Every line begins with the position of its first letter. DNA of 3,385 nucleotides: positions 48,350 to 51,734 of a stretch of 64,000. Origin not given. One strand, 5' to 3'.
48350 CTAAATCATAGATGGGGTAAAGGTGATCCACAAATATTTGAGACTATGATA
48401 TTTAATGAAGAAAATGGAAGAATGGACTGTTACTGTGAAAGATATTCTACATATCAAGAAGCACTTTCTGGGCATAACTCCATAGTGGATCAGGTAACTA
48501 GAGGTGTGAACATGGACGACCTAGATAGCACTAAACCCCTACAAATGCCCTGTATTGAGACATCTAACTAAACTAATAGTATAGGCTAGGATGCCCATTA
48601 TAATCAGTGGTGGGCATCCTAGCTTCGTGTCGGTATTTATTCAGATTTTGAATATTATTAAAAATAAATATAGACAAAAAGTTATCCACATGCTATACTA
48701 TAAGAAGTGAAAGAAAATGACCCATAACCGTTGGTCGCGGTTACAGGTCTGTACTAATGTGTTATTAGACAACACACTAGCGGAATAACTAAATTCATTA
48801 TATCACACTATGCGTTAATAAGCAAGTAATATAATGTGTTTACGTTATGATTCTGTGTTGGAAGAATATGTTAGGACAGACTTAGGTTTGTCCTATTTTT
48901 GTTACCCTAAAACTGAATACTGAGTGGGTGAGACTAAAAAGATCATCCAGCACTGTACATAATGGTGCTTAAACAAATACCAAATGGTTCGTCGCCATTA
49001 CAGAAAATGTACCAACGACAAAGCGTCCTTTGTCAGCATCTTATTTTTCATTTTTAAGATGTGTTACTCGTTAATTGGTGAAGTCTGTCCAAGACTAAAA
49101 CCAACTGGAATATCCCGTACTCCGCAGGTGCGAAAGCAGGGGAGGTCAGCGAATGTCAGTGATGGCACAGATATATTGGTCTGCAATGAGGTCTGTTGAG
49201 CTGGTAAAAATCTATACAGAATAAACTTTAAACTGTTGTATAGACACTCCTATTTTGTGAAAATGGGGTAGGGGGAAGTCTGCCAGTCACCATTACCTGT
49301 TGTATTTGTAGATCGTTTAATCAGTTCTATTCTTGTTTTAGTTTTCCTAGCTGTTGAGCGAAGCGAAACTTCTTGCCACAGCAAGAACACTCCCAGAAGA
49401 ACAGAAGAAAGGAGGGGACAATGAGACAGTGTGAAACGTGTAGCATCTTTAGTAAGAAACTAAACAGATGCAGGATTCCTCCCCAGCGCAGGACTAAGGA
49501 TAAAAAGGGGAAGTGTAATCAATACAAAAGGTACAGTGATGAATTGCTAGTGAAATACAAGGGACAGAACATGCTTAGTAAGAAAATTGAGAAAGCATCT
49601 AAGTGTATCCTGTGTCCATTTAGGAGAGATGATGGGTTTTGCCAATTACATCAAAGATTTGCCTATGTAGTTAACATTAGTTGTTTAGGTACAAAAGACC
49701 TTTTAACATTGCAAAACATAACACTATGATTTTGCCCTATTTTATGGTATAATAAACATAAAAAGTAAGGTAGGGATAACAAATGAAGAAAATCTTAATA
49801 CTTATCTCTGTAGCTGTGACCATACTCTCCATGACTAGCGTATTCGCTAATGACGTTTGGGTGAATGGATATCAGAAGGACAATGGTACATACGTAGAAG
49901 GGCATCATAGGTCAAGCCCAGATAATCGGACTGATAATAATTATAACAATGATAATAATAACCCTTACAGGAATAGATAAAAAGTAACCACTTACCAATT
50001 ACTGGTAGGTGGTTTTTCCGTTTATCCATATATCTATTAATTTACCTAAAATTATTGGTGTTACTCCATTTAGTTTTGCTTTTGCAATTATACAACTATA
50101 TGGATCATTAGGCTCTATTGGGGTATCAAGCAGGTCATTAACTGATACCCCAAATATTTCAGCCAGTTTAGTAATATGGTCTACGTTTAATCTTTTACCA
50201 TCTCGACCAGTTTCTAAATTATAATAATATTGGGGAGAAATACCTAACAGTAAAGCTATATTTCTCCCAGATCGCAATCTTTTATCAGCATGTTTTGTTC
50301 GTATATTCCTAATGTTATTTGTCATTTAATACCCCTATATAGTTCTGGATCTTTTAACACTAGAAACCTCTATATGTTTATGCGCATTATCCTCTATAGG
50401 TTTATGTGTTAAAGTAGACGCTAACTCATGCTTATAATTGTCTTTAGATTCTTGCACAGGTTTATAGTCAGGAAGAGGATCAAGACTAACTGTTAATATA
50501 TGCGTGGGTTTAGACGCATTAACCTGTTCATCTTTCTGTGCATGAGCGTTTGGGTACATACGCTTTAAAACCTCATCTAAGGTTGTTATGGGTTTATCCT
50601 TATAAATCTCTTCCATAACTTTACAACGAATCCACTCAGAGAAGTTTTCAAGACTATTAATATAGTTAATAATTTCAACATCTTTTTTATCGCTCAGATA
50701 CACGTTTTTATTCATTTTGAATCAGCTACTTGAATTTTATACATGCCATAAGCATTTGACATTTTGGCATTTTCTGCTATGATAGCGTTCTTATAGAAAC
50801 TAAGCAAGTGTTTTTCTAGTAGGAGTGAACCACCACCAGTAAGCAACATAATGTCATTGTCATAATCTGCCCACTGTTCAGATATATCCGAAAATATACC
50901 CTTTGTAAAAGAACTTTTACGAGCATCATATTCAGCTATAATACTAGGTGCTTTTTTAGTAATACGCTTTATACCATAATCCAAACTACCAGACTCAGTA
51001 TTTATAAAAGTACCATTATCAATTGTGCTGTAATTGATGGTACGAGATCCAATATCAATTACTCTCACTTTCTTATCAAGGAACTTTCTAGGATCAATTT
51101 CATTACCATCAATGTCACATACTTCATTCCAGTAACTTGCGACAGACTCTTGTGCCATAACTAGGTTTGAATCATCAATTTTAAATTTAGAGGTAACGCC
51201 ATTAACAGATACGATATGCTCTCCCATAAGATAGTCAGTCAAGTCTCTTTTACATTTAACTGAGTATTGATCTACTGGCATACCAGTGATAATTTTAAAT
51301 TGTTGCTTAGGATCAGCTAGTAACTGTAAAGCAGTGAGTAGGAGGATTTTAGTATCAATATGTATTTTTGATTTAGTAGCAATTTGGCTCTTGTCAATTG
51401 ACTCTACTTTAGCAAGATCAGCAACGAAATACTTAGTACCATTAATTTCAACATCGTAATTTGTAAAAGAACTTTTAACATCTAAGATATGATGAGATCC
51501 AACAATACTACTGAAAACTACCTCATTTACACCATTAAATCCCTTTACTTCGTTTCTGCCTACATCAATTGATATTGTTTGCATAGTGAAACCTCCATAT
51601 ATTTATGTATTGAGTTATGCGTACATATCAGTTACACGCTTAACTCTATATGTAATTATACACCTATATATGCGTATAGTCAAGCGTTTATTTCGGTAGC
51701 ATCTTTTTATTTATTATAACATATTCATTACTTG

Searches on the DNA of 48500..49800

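Call 91: search_rna_families(source=window, start=48500, end=49800, threshold=evalue, max_evalue=10, show_alignments=2)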
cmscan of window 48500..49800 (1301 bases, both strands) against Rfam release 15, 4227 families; matches with E-value up to 10: 6.
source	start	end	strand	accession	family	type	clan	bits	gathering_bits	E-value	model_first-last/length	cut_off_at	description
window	48583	48625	+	RF02094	mir-1803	Gene; miRNA;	-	20.7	95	0.65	1-76/76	no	mir-1803 microRNA precursor microRNA precursor family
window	48868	48899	-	RF00716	mir-3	Gene; miRNA;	CL00084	19.4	54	1.4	1-74/74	no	mir-3 microRNA precursor family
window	49144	49225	-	RF01561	DdR11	Gene; snRNA; snoRNA; CD-box;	-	15.7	65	5.2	1-76/76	no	Dictyostelium snoRNA DdR11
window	48690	48844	+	RF01241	SNORA81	Gene; snRNA; snoRNA; HACA-box;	-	14.5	45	8.8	1-179/179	no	Small nucleolar RNA SNORA81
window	49650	49694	+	RF04063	MIR2629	Gene; miRNA;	-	14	60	5.2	1-66/66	no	MIR2629 microRNA precursor family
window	48578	48740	+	RF00125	IS128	Gene; sRNA;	-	13.2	80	9.9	1-209/209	no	IS128 RNA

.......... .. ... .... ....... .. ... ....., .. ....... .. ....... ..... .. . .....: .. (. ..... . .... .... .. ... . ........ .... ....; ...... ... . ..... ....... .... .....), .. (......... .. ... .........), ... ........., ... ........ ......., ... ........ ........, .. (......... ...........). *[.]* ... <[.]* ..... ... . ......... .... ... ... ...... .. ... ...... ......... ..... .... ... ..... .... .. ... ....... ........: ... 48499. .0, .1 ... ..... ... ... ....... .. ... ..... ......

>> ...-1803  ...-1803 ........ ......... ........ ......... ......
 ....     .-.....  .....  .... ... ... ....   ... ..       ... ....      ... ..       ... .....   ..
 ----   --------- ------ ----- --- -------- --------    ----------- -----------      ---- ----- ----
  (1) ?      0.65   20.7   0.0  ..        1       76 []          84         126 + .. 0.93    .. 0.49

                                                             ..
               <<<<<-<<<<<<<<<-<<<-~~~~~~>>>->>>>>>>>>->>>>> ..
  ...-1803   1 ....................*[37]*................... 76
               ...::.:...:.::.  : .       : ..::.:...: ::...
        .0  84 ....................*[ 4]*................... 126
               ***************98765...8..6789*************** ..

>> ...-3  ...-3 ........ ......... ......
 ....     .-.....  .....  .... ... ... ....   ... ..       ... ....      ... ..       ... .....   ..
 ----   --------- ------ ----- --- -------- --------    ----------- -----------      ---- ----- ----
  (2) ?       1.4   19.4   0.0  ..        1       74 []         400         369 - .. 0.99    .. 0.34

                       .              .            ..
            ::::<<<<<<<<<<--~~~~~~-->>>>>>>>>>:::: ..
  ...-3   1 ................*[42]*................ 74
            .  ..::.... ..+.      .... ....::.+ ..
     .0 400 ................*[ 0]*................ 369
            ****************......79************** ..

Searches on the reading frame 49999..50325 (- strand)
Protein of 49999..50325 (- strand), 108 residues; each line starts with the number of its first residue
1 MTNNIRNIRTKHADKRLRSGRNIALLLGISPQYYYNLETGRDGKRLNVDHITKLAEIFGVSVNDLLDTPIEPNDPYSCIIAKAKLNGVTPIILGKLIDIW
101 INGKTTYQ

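Call 39: search_protein_families(library=pfam, proteins=[window:49999-50325:-], max_evalue=0.01)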
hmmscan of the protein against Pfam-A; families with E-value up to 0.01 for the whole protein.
window:49999-50325:- (108 aa): 4 families
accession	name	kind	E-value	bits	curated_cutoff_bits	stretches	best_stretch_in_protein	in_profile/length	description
PF01381.28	HTH_3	-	2e-07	31.4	23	1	23-65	15-55/55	Helix-turn-helix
PF12844.13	HTH_19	-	0.0003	21.1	30.2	1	21-67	16-60/64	Helix-turn-helix domain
PF13560.12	HTH_31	-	0.0017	19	27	1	20-64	17-60/64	Helix-turn-helix domain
PF13443.12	HTH_26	-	0.0039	17.9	22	1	26-68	19-60/63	Cro/C1-type HTH DNA-binding domain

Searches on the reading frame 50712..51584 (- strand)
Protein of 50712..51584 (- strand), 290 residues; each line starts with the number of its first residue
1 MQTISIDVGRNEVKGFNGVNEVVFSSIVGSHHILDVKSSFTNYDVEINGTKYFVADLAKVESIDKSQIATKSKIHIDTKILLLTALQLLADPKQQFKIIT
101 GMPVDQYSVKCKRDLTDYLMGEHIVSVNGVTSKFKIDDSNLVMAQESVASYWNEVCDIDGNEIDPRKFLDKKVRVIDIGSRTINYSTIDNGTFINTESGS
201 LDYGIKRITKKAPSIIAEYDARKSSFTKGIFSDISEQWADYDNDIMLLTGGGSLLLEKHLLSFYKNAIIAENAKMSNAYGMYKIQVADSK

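Call 39: search_protein_families(library=pfam, proteins=[window:50712-51584:-], max_evalue=0.01)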
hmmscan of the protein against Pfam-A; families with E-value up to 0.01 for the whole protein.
window:50712-51584:- (290 aa): 2 families
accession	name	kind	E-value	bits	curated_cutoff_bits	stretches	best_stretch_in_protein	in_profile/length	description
PF17989.7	ALP_N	-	1.4e-21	77.7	26.3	1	6-141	2-142/148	Actin like proteins N terminal domain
PF21522.3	MreB-like_C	-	7.4e-09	36.7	27.8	2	175-209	1-37/123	Archaeal actin homologue MreB-like, C-terminal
